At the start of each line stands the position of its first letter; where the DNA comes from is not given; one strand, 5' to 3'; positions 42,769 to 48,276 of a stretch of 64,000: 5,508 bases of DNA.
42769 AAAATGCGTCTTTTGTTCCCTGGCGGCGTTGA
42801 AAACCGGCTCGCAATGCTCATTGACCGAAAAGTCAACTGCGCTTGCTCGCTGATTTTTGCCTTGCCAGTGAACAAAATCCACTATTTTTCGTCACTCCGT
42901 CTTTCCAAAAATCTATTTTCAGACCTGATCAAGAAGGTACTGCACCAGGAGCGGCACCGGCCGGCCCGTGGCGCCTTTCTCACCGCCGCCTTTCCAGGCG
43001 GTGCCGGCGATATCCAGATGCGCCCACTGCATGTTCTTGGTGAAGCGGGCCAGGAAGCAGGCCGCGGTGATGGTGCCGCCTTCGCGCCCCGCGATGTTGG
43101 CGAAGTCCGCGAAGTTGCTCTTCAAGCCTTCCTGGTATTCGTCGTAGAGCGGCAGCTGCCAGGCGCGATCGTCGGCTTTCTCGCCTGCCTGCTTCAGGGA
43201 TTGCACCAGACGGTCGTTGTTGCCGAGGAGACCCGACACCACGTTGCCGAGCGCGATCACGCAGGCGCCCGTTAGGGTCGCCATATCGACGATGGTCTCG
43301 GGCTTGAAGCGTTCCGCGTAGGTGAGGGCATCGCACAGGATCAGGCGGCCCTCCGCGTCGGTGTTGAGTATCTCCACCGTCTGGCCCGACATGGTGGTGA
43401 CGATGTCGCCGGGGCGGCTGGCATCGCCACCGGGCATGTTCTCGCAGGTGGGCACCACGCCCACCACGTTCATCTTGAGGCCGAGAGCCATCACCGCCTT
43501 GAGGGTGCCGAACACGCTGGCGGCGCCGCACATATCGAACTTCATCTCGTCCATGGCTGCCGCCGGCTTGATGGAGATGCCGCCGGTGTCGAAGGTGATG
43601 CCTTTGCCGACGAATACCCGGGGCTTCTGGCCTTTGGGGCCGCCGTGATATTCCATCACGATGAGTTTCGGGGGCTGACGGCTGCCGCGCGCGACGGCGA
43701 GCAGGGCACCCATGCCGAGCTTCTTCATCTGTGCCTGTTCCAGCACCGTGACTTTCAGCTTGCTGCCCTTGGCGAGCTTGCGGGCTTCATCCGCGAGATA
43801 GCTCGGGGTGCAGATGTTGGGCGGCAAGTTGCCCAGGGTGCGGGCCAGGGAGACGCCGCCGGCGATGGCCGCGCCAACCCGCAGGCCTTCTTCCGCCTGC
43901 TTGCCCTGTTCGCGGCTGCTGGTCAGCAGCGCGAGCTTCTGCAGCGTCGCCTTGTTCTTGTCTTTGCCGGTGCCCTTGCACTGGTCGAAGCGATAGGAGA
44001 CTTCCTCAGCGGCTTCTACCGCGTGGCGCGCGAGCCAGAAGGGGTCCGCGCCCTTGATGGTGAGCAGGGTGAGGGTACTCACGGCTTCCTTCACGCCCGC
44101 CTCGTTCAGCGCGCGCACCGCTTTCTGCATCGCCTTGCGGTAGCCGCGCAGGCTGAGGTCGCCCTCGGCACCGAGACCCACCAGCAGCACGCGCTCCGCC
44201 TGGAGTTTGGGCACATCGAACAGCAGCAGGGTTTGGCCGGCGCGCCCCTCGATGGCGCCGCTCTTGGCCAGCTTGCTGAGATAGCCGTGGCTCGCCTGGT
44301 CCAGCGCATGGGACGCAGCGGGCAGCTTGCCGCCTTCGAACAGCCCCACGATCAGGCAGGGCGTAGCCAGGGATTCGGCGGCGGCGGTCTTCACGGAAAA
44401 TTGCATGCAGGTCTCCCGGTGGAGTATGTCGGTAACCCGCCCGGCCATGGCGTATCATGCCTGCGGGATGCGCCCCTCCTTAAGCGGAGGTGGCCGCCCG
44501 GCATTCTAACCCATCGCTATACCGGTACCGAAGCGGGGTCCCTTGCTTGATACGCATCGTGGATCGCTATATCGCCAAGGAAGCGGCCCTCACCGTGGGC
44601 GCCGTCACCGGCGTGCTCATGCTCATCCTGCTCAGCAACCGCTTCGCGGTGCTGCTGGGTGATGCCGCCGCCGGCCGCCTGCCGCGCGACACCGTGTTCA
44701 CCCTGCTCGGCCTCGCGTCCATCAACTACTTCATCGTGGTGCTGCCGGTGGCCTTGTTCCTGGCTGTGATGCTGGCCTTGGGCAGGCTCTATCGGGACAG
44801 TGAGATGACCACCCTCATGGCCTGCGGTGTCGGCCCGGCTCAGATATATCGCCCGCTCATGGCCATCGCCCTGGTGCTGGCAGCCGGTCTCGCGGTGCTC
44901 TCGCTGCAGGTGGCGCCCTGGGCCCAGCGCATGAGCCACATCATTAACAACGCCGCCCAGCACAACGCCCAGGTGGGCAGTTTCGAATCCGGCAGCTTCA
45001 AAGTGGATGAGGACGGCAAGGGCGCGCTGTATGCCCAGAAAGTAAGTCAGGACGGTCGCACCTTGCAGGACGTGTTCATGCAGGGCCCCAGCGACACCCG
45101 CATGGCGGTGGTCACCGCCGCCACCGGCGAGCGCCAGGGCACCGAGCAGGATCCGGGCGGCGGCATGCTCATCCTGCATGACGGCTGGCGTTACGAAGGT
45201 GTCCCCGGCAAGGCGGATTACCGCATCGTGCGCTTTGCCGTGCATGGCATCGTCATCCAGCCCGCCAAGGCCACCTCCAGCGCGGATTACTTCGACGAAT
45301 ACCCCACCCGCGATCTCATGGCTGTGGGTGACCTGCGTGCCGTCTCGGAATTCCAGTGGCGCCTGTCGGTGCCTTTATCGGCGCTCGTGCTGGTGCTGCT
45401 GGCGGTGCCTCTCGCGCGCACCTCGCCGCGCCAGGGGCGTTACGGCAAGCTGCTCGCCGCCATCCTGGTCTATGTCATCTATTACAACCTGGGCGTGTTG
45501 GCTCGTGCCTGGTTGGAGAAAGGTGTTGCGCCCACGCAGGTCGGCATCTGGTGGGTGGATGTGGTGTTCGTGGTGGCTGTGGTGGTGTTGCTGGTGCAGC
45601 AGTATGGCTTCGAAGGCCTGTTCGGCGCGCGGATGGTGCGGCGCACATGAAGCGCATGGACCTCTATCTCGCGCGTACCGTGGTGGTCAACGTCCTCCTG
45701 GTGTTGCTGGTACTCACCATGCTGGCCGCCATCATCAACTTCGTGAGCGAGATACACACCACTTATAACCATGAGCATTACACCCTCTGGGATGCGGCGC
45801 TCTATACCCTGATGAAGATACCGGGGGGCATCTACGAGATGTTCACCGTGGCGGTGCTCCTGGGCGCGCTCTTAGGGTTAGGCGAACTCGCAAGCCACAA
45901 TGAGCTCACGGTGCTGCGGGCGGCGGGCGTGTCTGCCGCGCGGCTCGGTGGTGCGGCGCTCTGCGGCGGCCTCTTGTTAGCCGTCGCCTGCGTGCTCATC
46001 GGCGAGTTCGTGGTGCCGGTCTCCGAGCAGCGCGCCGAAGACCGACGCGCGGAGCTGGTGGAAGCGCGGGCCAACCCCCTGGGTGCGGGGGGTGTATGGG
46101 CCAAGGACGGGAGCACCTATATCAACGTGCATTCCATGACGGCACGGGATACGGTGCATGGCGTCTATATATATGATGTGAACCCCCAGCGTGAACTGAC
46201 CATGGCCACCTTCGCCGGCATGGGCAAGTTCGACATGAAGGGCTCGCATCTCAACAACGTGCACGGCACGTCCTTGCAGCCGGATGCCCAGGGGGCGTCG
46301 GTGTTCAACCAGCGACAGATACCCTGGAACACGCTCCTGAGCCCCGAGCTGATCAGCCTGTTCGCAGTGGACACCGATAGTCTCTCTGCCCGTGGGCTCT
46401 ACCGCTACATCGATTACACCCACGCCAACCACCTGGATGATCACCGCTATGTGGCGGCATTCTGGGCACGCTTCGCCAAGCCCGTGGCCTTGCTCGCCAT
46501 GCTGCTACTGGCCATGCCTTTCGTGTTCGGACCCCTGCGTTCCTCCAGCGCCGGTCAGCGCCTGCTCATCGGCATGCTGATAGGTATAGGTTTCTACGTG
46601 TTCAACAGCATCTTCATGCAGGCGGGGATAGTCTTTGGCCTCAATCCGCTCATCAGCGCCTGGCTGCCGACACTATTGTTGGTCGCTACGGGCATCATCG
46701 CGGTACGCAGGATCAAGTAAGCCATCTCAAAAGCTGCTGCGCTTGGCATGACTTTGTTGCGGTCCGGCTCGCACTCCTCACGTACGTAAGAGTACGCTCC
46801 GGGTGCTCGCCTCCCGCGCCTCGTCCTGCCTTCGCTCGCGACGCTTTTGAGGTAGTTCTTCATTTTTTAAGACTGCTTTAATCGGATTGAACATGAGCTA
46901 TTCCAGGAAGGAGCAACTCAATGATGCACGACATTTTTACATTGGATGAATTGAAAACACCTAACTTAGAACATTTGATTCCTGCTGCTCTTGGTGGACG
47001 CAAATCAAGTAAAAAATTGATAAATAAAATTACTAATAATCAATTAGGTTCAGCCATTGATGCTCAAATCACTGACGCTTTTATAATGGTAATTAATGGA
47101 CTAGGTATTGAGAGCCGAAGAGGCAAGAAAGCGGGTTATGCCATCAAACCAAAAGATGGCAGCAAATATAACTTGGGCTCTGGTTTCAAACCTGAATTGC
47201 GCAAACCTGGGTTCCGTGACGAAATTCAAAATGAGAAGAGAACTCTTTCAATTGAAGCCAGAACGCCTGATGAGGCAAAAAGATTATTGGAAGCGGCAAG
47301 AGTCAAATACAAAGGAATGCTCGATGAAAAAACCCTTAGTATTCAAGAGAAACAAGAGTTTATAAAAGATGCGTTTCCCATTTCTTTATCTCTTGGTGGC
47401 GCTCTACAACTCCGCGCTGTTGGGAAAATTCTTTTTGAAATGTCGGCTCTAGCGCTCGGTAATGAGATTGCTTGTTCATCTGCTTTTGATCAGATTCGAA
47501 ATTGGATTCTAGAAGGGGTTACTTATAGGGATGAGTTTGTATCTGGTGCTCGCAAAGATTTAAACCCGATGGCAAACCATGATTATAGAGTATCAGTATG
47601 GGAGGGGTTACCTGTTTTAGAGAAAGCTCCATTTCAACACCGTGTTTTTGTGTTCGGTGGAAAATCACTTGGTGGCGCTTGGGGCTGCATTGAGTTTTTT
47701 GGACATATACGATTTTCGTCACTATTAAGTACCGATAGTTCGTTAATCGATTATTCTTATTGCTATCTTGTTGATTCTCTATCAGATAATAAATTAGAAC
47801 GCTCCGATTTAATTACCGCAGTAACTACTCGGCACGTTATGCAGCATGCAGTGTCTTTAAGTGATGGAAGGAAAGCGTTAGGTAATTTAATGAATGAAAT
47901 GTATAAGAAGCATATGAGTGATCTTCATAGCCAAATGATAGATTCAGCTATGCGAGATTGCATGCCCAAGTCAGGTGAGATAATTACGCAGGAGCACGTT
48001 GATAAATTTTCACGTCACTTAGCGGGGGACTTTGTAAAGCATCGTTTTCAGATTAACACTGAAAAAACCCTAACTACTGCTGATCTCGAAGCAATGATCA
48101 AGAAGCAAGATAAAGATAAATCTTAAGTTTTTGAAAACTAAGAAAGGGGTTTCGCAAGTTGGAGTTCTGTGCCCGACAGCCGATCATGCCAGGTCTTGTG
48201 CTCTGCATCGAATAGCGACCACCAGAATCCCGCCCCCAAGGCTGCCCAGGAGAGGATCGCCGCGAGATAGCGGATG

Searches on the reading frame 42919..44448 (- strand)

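Call 79: search_protein_families(library=pfam, proteins=[window:42919-44448:-], max_evalue=0.00001)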
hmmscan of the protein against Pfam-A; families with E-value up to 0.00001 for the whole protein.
window:42919-44448:- (509 aa): 2 families
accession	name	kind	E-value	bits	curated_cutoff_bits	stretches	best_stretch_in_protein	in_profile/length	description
PF00883.26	Peptidase_M17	-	1.6e-130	435.4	25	1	201-502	2-310/310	Cytosol aminopeptidase family, catalytic domain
PF02789.23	Peptidase_M17_N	-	4.4e-33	114.4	23.4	1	33-158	1-126/129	Cytosol aminopeptidase family, N-terminal domain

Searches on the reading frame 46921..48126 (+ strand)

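Call 55: search_protein_families(library=pfam, proteins=[window:46921-48126:+], max_evalue=0.01)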
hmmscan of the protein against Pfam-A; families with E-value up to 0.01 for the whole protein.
window:46921-48126:+ (401 aa): 1 family
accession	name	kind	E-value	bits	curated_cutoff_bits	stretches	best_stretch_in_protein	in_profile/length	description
PF14279.12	HNH_5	-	0.00011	22.5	27.5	1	15-54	14-55/56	HNH endonuclease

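Call 56: search_protein_families(library=padloc, proteins=[window:46921-48126:+], max_evalue=0.01)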
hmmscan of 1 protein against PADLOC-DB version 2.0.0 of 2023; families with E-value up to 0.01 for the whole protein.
window:46921-48126:+ (401 aa): 0 families
